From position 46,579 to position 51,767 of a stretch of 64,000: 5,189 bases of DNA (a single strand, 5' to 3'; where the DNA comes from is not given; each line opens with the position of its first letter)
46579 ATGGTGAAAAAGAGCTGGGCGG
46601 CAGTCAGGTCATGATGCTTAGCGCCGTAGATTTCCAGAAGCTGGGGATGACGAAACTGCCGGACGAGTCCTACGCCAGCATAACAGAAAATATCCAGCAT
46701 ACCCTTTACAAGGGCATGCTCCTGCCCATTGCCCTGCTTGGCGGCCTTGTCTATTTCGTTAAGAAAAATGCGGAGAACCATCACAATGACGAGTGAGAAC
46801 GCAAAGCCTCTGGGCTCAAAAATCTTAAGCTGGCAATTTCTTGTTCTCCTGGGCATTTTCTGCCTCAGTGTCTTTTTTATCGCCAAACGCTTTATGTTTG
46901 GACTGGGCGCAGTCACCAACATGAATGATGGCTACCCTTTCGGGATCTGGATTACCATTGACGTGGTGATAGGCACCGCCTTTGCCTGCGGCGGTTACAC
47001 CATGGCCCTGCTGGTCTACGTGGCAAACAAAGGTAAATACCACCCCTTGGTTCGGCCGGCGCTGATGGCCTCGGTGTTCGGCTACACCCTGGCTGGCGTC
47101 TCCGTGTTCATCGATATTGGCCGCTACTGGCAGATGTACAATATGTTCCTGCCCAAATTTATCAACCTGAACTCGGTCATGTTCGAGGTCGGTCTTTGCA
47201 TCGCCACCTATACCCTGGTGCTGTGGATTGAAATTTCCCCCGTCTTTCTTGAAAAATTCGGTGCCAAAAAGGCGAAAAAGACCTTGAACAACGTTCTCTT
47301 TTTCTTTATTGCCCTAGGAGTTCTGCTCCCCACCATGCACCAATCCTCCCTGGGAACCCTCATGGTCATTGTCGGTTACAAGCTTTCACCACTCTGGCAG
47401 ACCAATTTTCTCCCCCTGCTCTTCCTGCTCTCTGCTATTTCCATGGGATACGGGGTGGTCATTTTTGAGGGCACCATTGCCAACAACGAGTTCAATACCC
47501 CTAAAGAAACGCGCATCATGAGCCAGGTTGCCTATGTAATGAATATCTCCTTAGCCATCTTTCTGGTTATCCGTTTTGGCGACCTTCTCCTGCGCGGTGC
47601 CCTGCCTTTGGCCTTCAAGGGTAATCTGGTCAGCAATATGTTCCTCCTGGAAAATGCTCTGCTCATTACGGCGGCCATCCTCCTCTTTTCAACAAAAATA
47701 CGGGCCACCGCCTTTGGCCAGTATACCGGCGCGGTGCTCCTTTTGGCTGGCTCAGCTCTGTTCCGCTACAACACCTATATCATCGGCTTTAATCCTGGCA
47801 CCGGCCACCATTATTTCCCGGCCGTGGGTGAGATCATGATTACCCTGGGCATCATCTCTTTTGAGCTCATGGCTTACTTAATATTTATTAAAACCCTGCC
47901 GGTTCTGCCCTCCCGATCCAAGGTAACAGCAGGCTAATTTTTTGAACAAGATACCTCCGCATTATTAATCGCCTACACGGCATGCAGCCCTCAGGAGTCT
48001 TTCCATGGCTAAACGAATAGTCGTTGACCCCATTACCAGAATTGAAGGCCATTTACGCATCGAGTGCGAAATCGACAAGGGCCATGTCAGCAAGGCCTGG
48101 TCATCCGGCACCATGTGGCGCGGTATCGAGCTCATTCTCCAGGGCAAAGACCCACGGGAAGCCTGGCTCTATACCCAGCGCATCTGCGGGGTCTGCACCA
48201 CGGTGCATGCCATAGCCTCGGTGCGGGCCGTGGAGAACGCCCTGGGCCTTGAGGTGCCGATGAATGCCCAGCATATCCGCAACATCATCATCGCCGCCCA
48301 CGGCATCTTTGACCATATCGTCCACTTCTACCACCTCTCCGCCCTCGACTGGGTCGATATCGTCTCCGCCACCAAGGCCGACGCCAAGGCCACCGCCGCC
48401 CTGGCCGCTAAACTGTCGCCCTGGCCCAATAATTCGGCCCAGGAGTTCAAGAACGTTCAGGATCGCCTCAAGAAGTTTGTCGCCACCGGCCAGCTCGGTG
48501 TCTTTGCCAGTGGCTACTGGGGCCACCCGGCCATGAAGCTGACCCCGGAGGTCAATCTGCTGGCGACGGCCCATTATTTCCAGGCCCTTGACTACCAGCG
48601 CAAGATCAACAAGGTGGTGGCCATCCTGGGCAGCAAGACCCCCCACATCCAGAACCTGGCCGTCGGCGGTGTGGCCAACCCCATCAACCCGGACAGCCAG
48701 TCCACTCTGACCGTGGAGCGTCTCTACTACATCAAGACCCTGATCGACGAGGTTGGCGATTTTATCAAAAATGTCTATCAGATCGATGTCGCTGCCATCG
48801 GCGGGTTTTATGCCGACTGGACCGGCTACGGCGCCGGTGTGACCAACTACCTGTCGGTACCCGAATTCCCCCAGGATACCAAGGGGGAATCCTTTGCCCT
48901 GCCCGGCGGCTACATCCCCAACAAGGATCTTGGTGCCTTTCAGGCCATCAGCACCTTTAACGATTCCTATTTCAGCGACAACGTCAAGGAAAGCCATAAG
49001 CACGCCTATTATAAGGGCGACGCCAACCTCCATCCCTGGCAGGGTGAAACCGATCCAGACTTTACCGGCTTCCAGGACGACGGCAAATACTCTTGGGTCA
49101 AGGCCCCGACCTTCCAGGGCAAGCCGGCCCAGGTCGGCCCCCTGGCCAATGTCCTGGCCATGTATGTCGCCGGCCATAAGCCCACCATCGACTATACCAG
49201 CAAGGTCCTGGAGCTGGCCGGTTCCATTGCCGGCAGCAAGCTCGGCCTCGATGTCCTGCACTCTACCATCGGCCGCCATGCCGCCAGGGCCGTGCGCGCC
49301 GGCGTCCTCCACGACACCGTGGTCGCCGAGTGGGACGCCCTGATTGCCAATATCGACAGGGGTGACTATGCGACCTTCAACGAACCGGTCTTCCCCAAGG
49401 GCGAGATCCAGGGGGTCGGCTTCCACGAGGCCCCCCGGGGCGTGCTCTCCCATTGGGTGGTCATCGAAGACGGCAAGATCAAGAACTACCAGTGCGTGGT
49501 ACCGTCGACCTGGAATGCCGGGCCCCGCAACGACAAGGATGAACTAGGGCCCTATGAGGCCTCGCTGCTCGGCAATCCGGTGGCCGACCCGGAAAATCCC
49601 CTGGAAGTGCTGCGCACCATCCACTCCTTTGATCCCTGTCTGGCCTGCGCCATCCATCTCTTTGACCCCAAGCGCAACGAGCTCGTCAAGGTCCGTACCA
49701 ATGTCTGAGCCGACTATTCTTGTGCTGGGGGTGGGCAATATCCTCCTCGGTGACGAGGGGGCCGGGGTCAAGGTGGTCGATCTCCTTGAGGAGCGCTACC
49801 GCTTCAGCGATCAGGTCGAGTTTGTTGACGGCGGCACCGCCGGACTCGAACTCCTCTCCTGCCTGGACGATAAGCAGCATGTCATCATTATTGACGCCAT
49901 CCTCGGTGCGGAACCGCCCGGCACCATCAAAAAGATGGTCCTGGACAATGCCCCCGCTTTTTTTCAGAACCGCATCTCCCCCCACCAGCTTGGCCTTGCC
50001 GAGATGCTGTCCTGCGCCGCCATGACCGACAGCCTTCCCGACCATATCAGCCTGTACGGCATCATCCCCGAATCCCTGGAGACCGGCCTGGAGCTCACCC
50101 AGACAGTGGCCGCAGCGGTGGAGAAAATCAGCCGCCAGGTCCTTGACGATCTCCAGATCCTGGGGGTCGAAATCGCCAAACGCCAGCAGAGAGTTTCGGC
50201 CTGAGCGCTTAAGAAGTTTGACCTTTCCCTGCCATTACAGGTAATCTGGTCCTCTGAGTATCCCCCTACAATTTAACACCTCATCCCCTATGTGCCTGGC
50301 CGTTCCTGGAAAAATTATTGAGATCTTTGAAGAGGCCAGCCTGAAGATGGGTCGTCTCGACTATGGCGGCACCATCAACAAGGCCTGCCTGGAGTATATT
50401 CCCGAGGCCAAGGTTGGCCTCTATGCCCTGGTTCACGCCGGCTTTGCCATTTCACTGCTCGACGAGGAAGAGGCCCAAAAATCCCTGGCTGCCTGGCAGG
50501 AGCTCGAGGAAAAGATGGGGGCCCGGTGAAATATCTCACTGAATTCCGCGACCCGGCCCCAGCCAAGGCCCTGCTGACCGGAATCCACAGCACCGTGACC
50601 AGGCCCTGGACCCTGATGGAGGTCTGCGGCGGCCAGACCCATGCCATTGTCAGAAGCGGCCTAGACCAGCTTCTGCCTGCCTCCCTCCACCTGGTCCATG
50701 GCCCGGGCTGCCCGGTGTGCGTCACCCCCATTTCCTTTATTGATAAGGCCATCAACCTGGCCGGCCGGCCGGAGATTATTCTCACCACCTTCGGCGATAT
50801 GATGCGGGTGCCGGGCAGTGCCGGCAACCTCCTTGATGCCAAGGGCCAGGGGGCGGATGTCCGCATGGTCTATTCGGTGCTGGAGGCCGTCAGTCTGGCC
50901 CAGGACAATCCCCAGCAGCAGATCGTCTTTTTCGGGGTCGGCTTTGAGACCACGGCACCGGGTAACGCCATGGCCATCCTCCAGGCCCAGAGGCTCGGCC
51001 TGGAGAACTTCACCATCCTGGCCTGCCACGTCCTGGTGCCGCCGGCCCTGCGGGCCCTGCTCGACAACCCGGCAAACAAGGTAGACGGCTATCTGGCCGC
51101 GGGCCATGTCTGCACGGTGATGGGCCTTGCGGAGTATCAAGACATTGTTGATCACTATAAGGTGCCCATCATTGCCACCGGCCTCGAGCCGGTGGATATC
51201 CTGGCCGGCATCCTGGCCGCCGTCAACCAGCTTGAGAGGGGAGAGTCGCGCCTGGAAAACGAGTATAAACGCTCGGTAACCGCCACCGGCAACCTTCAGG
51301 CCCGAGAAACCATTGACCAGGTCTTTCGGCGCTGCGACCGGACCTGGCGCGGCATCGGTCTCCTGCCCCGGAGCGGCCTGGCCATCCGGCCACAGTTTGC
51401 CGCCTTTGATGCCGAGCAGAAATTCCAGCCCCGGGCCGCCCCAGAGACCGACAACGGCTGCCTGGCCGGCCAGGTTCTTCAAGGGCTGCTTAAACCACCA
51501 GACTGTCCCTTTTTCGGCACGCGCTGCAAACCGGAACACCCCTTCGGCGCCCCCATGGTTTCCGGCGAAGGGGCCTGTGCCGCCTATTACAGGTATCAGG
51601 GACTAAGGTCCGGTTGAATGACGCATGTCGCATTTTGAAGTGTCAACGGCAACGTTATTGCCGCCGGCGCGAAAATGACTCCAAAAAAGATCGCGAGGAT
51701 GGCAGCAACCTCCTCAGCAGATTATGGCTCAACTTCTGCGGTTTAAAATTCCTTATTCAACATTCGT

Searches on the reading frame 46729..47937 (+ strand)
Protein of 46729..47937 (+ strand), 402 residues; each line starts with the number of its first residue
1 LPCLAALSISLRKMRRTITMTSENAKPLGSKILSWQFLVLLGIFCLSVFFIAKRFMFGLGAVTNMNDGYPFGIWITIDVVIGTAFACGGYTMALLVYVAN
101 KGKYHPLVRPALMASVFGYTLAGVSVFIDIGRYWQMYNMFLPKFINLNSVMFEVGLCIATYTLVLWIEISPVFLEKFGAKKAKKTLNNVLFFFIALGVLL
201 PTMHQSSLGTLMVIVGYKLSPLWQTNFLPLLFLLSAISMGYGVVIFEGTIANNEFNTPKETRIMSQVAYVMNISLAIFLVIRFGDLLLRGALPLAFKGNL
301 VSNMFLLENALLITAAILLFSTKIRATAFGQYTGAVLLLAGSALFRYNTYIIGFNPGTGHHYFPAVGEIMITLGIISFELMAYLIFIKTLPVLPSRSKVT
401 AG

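Call 76: search_protein_families(library=pfam, proteins=[window:46729-47937:+], max_evalue=0.00001)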
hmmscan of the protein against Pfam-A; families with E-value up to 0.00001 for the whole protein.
window:46729-47937:+ (402 aa): 1 family
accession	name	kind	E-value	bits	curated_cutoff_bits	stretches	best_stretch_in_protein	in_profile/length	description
PF03916.19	NrfD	-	1.1e-12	48.7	25.8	1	62-345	2-295/313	Polysulphide reductase, NrfD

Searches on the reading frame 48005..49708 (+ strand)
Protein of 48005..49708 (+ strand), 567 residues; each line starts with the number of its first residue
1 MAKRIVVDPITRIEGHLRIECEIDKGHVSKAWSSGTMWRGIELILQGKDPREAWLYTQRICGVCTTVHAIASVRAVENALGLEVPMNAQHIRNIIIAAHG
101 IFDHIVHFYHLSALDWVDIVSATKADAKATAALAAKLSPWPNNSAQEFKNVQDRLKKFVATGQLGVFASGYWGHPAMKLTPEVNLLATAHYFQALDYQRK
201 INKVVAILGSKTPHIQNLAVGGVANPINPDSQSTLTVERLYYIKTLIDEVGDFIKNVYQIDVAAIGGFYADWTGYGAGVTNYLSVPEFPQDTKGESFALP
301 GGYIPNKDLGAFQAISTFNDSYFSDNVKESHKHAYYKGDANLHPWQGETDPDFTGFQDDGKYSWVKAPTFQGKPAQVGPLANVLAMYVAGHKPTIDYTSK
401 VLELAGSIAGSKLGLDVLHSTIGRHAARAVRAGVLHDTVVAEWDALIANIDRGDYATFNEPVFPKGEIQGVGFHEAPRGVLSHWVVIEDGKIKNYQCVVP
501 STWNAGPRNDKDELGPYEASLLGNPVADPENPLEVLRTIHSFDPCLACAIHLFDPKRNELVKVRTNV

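Call 76: search_protein_families(library=pfam, proteins=[window:48005-49708:+], max_evalue=0.00001)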
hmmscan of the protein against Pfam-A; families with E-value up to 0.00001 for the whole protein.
window:48005-49708:+ (567 aa): 1 family
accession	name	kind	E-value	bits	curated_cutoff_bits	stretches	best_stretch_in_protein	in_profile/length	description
PF00374.24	NiFeSe_Hases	-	7.8e-218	724.9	25.8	1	39-551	1-508/508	Nickel-dependent hydrogenase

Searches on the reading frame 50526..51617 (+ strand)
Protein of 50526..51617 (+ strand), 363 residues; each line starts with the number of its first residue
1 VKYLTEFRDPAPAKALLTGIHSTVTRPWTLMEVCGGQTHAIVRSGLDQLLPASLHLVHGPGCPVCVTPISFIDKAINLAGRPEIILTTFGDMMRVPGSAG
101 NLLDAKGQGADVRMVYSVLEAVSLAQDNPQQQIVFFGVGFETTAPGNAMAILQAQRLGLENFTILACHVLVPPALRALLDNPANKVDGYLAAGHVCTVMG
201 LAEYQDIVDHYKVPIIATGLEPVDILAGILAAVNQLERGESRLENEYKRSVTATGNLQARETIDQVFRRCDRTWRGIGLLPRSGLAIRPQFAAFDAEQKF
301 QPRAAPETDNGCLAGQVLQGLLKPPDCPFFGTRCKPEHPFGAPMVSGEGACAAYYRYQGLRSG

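Call 76: search_protein_families(library=pfam, proteins=[window:50526-51617:+], max_evalue=0.00001)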
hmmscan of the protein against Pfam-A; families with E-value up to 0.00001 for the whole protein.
window:50526-51617:+ (363 aa): 1 family
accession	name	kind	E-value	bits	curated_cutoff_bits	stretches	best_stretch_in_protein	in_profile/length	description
PF01924.21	HypD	-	5.2e-145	483.4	25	1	13-358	3-351/351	Hydrogenase formation hypA family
